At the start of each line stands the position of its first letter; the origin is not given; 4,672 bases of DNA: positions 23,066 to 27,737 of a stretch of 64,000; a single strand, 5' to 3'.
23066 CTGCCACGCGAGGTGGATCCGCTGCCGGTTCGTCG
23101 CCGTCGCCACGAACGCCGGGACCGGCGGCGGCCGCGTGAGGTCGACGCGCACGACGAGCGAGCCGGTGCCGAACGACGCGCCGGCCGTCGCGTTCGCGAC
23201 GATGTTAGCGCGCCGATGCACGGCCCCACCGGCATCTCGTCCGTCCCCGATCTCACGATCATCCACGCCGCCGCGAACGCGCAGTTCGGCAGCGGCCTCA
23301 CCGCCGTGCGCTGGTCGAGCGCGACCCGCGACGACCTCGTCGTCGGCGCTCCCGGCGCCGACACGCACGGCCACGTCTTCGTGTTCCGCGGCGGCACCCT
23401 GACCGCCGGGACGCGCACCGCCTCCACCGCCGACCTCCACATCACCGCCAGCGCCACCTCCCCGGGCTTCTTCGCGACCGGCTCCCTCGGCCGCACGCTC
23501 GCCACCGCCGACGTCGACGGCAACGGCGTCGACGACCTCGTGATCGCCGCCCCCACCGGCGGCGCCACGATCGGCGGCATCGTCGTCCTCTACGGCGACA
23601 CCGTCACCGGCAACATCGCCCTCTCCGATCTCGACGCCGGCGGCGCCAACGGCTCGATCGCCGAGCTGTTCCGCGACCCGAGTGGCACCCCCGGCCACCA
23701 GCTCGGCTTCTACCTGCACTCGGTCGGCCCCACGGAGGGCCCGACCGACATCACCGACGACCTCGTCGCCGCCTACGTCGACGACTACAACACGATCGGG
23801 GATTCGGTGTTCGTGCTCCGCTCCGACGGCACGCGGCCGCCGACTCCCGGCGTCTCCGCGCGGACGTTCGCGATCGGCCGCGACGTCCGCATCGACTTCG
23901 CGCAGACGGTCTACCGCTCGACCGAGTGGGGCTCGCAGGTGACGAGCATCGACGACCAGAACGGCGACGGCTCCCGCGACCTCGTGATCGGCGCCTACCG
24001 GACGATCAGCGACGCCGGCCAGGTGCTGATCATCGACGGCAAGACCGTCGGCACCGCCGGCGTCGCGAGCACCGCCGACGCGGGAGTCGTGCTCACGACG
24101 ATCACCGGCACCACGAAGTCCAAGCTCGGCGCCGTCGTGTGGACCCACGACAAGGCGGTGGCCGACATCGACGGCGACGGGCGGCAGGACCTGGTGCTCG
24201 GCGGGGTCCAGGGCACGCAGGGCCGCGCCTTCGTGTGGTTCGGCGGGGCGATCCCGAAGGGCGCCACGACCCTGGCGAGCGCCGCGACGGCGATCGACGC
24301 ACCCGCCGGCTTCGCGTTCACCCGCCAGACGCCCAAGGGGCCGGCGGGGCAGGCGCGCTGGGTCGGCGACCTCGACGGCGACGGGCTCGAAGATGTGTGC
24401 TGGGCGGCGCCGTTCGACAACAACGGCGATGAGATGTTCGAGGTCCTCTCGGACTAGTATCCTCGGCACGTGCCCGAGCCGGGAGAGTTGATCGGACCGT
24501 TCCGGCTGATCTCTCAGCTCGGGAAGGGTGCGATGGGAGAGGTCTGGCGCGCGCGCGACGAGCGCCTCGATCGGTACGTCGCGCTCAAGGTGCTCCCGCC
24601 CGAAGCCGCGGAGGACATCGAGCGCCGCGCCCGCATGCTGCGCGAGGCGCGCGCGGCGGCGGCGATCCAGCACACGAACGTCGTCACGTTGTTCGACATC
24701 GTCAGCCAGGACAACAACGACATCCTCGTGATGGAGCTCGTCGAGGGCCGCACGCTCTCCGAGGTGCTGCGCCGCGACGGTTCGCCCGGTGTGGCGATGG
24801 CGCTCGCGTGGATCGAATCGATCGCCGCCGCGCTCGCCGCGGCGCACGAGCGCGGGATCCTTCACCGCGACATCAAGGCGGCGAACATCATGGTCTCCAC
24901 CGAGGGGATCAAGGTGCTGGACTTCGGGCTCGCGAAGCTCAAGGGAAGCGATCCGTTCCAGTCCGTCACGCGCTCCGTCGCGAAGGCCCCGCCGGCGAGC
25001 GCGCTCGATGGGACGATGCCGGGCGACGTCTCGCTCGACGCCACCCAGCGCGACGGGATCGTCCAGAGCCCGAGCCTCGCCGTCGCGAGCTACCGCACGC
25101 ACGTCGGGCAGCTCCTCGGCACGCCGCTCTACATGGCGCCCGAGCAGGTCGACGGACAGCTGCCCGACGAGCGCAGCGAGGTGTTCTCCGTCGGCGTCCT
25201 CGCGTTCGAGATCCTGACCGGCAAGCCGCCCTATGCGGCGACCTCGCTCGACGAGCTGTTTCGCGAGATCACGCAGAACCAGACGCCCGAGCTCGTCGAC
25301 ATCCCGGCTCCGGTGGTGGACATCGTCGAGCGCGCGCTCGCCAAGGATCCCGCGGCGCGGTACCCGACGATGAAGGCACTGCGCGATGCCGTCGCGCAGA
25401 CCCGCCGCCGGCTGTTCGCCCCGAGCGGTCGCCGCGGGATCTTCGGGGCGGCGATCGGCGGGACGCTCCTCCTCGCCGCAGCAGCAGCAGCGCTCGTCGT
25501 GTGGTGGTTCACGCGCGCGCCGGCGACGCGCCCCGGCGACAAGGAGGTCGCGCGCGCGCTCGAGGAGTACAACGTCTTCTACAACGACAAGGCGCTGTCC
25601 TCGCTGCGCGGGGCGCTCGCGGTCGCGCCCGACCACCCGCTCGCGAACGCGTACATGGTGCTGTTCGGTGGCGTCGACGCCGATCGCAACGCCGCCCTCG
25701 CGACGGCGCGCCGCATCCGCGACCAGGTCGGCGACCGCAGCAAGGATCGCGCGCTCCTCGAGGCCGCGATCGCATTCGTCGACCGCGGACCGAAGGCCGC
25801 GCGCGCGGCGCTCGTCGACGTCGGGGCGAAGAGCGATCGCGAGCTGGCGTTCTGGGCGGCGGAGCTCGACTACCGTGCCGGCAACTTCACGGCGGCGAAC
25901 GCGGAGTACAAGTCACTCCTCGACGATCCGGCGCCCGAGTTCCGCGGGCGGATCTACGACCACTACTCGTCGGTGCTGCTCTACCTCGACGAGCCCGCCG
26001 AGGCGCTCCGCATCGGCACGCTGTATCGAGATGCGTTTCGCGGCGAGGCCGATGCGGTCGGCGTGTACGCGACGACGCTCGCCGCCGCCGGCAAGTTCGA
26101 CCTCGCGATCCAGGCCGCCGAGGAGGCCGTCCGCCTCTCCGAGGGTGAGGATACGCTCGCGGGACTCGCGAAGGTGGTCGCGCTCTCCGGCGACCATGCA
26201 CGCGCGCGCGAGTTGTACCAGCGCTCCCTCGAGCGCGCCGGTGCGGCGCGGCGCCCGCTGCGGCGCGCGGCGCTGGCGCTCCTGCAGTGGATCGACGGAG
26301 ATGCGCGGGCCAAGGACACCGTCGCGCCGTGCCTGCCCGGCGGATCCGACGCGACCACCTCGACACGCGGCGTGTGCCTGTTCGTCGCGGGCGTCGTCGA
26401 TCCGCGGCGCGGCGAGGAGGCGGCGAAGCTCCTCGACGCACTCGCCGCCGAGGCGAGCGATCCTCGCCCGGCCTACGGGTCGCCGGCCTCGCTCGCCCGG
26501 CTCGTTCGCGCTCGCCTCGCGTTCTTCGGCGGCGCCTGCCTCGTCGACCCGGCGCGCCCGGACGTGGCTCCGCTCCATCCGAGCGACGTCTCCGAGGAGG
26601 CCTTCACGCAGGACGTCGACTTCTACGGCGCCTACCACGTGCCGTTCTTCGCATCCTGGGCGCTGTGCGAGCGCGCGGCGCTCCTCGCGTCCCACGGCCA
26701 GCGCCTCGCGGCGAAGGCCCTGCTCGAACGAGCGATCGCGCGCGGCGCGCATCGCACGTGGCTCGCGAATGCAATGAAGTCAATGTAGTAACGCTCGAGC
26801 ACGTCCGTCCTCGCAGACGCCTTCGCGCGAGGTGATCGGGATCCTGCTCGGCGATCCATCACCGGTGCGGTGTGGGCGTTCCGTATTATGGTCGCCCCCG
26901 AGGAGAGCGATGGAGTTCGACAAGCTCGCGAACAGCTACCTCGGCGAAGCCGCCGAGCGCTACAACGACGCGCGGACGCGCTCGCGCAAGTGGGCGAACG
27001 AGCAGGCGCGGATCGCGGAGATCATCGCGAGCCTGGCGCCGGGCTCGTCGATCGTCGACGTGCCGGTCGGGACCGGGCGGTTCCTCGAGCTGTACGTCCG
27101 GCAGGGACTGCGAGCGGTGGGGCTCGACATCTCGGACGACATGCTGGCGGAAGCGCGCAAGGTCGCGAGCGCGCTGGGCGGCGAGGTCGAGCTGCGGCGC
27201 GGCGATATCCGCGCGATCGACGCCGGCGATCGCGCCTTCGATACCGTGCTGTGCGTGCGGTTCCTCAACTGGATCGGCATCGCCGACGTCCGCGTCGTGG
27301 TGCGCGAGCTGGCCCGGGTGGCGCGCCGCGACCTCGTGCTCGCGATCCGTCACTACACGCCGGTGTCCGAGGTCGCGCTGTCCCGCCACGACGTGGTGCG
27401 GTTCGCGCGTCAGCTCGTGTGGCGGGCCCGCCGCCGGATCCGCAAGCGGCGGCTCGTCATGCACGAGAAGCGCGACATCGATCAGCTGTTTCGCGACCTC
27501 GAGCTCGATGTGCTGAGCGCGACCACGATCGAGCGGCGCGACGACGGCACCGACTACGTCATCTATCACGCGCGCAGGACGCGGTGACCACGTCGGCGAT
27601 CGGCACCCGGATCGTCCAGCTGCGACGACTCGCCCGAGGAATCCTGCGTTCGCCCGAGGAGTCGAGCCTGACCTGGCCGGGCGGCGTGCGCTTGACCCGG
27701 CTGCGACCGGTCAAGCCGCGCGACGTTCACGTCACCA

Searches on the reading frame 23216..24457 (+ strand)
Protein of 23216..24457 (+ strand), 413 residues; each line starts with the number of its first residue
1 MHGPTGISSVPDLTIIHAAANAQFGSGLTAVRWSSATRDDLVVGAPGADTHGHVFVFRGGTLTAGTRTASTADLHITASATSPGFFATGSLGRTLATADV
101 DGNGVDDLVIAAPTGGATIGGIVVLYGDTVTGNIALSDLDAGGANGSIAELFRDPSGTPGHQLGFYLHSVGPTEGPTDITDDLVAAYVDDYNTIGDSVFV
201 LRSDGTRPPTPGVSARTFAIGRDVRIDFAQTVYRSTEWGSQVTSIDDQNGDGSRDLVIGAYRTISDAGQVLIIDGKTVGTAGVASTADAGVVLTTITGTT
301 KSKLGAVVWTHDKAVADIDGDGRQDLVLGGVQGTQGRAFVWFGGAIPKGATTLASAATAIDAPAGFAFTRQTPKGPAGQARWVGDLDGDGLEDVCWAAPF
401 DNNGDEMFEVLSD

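Call 69: search_protein_families(library=pfam, proteins=[window:23216-24457:+], max_evalue=0.01)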
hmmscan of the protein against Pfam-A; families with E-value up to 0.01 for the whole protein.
window:23216-24457:+ (413 aa): 3 families
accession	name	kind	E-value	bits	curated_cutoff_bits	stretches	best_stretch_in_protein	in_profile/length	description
PF01839.29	FG-GAP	-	3.9e-20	71.7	22.1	3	92-125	2-36/37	FG-GAP repeat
PF13517.12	FG-GAP_3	-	1.5e-07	32.4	26.9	1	317-396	1-61/61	FG-GAP-like repeat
PF12256.14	TcdB_toxin_midN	-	0.0056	16.5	24.8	0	94-116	29-51/181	Insecticide toxin TcdB middle/N-terminal region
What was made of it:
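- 23216..24456 (+): FG-GAP repeat CDS fragment (413 aa). It has no signal peptide, its annotatable upstream ORF is Arg-rich non-coding read-through, and it borrows its last codons and stop from the hydrolase relic. Pfam FG-GAP, 3.9e-20 (call 69).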

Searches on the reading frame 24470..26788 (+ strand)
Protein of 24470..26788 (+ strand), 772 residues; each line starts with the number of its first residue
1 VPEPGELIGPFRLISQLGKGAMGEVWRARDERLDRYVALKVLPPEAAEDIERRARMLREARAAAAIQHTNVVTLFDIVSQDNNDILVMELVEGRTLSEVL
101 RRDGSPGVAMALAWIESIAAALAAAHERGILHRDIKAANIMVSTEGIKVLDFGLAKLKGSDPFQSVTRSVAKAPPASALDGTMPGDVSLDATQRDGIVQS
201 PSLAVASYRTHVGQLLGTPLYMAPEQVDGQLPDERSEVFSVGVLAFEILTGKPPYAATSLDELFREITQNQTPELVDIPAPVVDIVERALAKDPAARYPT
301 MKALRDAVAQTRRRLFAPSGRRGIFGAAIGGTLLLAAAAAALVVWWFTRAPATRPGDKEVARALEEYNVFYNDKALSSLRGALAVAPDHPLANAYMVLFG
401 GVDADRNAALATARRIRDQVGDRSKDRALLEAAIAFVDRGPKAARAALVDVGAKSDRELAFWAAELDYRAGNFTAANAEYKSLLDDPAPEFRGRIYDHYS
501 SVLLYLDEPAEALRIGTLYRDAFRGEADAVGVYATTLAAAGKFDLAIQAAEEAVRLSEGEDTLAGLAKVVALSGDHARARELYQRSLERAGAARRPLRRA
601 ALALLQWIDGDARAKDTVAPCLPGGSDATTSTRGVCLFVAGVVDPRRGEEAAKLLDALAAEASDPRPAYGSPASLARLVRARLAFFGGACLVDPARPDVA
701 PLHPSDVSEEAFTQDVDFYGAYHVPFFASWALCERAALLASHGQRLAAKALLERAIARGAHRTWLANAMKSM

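Call 7: search_protein_families(library=pfam, proteins=[window:24470-26788:+], max_evalue=0.1)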
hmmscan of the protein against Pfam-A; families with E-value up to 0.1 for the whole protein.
window:24470-26788:+ (772 aa): 10 families
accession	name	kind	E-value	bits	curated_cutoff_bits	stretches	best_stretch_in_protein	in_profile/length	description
PF00069.31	Pkinase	-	3.4e-46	158.2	31.7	2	12-165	2-156/263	Protein kinase domain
PF07714.23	PK_Tyr_Ser-Thr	-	1e-34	120.5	23.1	2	13-160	3-154/258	Protein tyrosine and serine/threonine kinase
PF01636.29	APH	-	4.8e-08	33.5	23.2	2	113-156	152-198/239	Phosphotransferase enzyme family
PF03109.22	ABC1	-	3.2e-05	23.6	22.9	1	81-156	140-215/244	ABC1 atypical kinase-like domain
PF13424.12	TPR_12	-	4.8e-05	23.9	30.1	2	533-590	9-75/77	Tetratricopeptide repeat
PF06293.20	Kdo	-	0.00027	20.9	21.3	1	85-155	93-169/207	Lipopolysaccharide kinase (Kdo/WaaP) family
PF01163.29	RIO1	-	0.0096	16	22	1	82-153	79-149/187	RIO domain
PF00515.34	TPR_1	-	0.018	15.3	27.8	0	536-557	10-31/34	Tetratricopeptide repeat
PF13432.12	TPR_16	-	0.033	15.1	32.7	1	534-590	4-61/65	Tetratricopeptide repeat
PF17667.7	Pkinase_fungal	-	0.056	12.6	24.1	1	115-144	293-322/387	Fungal protein kinase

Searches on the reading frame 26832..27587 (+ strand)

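Call 7: search_protein_families(library=pfam, proteins=[window:26832-27587:+], max_evalue=0.1)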
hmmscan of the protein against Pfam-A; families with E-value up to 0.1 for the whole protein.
window:26832-27587:+ (251 aa): 7 families
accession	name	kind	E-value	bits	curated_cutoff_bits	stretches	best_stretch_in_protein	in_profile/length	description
PF13649.12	Methyltransf_25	-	3.5e-16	60.1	27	1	74-165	1-94/97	Methyltransferase domain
PF08241.18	Methyltransf_11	-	3.9e-15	56.7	21.2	1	76-167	2-90/95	Methyltransferase domain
PF08242.18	Methyltransf_12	-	2.9e-10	41.2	30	1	76-165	2-93/98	Methyltransferase domain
PF13847.12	Methyltransf_31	-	5.4e-10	39.6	27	1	71-180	4-117/145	Methyltransferase domain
PF13489.12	Methyltransf_23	-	1e-06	29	27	1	50-229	5-163/164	Methyltransferase domain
PF07021.18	MetW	-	0.00025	21.2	21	1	62-169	5-107/193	Methionine biosynthesis protein MetW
PF01209.24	Ubie_methyltran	-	0.00027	20.8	20.1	1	61-165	39-144/233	ubiE/COQ5 methyltransferase family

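Call 56: search_protein_families(library=phrogs, proteins=[window:26865-27587:+], max_evalue=0.001)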
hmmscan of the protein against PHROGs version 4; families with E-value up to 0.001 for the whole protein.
window:26865-27587:+ (240 aa): 1 family
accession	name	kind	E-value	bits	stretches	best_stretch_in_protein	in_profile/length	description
phrog_4752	-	other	5.6e-07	30.1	1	58-155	50-152/241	tRNA methyltransferase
